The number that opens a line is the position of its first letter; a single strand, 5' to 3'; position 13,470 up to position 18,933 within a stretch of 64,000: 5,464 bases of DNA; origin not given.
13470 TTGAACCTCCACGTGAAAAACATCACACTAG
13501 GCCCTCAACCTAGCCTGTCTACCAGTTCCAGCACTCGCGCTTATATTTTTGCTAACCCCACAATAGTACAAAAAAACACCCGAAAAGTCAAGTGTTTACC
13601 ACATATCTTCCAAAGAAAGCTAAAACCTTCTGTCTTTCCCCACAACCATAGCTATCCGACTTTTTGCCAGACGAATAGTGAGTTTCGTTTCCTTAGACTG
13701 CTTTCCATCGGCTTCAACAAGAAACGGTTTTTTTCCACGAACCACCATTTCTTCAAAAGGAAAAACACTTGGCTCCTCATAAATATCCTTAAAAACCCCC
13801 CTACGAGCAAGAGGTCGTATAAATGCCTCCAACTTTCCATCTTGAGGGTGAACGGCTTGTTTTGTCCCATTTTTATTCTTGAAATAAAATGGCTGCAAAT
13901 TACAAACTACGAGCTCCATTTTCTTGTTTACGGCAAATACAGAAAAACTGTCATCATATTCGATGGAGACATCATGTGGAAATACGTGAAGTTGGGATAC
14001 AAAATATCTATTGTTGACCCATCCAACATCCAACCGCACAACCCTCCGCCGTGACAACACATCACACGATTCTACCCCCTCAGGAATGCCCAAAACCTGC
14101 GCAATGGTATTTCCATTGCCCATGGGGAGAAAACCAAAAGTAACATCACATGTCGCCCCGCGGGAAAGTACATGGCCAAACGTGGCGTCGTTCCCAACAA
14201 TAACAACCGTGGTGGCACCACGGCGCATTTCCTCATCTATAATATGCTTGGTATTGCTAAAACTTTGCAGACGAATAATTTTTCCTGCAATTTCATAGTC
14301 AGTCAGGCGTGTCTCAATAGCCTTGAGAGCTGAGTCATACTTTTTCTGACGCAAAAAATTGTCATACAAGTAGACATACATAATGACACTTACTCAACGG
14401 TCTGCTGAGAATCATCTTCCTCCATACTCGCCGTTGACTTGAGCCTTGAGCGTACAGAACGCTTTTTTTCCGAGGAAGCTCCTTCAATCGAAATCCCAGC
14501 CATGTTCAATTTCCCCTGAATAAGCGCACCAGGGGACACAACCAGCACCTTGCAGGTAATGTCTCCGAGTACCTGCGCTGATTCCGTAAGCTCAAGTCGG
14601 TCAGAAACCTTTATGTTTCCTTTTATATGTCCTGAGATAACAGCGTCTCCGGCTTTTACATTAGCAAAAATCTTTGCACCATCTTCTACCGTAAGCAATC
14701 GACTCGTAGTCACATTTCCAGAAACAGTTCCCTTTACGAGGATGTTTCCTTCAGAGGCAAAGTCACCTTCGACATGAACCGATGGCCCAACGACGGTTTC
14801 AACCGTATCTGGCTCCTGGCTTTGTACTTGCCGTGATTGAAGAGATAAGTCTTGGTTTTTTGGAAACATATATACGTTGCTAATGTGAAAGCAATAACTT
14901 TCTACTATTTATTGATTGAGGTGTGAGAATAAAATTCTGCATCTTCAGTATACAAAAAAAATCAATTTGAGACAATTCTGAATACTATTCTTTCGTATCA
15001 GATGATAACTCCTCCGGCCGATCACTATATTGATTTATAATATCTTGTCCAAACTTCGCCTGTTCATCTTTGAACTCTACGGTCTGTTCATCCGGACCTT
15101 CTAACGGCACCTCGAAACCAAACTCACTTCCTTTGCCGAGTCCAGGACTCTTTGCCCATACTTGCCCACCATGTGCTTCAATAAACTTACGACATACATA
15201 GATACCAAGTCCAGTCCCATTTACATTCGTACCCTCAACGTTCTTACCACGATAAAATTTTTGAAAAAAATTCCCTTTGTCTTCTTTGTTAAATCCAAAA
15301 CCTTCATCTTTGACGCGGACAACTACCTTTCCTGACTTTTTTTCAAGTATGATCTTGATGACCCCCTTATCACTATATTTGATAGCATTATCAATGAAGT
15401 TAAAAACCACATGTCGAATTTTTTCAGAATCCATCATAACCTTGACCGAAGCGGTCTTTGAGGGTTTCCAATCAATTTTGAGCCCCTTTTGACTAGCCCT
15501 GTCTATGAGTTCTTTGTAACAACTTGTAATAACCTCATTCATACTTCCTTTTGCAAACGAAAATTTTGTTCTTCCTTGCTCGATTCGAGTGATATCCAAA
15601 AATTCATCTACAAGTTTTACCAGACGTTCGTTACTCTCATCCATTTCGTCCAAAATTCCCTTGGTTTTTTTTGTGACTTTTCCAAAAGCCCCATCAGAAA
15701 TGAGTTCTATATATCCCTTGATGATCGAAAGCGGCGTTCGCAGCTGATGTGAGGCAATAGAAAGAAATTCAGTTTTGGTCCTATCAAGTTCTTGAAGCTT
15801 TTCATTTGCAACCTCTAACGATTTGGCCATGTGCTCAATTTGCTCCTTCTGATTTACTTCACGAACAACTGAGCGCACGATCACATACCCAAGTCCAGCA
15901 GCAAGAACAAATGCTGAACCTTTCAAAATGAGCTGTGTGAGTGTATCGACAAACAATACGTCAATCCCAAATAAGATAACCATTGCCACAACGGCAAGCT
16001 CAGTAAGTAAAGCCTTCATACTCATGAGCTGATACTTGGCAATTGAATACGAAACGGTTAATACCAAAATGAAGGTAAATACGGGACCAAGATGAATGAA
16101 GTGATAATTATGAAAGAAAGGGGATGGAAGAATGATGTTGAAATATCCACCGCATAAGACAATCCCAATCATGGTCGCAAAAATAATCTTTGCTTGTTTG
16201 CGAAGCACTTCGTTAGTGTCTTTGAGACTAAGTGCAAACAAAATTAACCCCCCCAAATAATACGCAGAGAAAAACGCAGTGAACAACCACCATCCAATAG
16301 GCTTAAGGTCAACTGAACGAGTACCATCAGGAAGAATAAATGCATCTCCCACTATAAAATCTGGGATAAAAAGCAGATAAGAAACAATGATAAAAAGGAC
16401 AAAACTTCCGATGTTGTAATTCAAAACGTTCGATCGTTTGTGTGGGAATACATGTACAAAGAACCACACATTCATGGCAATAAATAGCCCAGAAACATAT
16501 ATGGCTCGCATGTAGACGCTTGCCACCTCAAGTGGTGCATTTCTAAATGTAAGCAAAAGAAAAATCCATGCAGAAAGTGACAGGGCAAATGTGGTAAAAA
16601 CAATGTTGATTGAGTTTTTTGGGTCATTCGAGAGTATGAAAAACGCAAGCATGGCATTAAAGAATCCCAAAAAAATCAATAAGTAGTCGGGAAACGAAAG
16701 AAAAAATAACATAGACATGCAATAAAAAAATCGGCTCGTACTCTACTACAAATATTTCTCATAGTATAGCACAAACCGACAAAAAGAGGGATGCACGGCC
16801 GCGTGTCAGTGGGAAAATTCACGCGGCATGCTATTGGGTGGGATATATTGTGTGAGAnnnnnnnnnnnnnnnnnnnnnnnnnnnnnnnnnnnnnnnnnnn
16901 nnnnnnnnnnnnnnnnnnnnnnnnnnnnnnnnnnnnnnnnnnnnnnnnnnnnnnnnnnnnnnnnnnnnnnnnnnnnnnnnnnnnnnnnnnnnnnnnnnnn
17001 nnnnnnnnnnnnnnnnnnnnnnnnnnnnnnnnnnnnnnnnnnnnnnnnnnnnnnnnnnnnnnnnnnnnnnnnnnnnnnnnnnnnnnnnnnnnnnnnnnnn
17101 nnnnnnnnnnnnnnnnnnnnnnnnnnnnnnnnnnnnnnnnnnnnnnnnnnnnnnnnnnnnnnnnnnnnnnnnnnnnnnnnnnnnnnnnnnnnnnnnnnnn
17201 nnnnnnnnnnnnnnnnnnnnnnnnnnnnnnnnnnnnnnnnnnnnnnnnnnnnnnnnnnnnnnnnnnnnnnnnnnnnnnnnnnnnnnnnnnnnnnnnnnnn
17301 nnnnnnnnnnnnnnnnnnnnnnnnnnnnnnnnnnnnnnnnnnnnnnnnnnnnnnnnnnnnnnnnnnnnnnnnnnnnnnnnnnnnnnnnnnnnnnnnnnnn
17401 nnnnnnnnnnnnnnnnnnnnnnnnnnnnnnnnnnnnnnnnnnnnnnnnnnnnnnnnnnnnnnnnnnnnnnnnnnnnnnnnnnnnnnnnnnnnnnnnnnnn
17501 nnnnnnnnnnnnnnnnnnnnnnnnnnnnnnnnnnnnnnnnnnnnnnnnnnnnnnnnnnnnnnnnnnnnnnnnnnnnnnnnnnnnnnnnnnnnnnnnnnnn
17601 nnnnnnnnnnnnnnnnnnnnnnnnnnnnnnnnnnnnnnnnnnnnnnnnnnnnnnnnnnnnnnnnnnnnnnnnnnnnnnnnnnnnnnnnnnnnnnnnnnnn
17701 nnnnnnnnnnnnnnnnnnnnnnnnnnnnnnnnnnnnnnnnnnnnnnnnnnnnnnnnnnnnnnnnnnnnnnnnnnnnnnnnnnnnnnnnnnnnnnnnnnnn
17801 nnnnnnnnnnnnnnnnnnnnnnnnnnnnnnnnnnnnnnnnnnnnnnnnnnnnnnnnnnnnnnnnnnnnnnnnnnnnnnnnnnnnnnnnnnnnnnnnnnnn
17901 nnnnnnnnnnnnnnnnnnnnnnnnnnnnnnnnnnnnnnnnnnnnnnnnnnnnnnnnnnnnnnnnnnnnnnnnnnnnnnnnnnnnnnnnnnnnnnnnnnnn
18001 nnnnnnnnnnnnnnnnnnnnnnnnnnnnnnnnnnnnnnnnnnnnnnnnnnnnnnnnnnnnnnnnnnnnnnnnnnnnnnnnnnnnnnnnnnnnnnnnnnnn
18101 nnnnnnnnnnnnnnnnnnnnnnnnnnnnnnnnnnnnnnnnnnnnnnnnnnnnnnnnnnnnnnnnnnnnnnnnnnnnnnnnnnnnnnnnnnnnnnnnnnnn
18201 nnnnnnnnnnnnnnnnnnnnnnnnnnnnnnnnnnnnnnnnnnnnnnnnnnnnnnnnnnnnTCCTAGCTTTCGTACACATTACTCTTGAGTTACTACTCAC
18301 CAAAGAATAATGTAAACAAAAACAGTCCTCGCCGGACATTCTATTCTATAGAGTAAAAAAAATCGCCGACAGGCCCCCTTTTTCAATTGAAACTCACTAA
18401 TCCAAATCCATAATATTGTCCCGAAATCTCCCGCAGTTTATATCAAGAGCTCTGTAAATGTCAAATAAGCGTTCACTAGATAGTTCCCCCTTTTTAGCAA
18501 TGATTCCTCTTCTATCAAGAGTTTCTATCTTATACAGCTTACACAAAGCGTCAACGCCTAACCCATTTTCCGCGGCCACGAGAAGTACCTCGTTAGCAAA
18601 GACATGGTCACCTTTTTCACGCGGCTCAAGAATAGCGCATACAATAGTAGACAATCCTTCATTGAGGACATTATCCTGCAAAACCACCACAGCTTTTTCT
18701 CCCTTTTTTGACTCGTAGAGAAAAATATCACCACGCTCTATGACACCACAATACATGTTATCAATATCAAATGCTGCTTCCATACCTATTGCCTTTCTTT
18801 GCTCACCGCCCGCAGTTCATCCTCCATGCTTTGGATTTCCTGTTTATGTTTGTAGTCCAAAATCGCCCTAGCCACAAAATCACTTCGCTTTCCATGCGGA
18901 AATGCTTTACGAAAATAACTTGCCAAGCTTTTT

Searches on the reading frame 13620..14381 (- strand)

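Call 7: search_protein_families(library=pfam, proteins=[window:13620-14381:-])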
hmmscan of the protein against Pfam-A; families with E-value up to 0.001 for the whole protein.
window:13620-14381:- (253 aa): 1 family
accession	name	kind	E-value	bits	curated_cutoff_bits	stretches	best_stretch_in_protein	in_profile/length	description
PF00781.29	DAGK_cat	-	1.2e-09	38.3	23.6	1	13-121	13-124/125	Diacylglycerol kinase catalytic domain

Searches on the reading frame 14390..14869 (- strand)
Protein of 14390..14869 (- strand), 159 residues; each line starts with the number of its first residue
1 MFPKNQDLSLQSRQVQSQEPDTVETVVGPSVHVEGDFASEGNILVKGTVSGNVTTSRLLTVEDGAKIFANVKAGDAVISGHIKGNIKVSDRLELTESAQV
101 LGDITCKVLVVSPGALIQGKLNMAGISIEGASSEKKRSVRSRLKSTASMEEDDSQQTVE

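Call 7: search_protein_families(library=pfam, proteins=[window:14390-14869:-])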
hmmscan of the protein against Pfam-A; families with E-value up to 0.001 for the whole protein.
window:14390-14869:- (159 aa): 1 family
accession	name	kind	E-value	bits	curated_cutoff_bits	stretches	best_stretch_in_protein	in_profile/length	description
PF04519.19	Bactofilin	-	2.5e-25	89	27.9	1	25-121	1-97/98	Polymer-forming cytoskeletal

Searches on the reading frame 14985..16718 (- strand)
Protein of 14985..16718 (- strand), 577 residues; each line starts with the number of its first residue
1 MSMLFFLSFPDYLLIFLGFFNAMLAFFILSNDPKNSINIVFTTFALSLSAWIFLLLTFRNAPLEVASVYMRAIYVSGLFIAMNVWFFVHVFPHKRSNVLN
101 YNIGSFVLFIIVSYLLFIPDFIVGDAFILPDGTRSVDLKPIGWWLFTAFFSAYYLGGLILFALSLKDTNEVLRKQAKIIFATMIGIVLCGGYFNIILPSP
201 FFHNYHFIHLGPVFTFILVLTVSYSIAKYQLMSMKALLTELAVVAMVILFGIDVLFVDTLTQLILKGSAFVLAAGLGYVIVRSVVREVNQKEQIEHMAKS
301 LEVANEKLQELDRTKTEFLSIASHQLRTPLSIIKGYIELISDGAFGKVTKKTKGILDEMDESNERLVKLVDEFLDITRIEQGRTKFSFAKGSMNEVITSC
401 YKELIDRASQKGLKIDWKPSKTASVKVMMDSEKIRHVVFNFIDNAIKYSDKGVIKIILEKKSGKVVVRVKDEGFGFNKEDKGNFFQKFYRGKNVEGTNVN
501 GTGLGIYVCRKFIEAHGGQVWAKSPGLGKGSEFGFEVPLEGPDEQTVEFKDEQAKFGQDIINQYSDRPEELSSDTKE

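Call 89: search_protein_families(library=pfam, proteins=[window:14985-16718:-], max_evalue=0.00001)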
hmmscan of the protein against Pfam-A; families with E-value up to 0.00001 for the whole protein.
window:14985-16718:- (577 aa): 2 families
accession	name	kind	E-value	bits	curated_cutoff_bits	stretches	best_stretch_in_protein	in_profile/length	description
PF02518.31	HATPase_c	-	6.7e-25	88.1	26.4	1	430-540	2-110/111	Histidine kinase-, DNA gyrase B-, and HSP90-like ATPase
PF00512.31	HisKA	-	2.8e-17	63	26.9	1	315-382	2-66/66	His Kinase A (phospho-acceptor) domain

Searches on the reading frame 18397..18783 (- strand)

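Call 89: search_protein_families(library=pfam, proteins=[window:18397-18783:-], max_evalue=0.00001)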
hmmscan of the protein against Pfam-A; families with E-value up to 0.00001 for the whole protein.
window:18397-18783:- (128 aa): 1 family
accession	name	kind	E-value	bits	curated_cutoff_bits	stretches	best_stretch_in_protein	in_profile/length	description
PF02452.23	PemK_toxin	-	6.6e-10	39.6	23.1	1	17-114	2-106/109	PemK-like, MazF-like toxin of type II toxin-antitoxin system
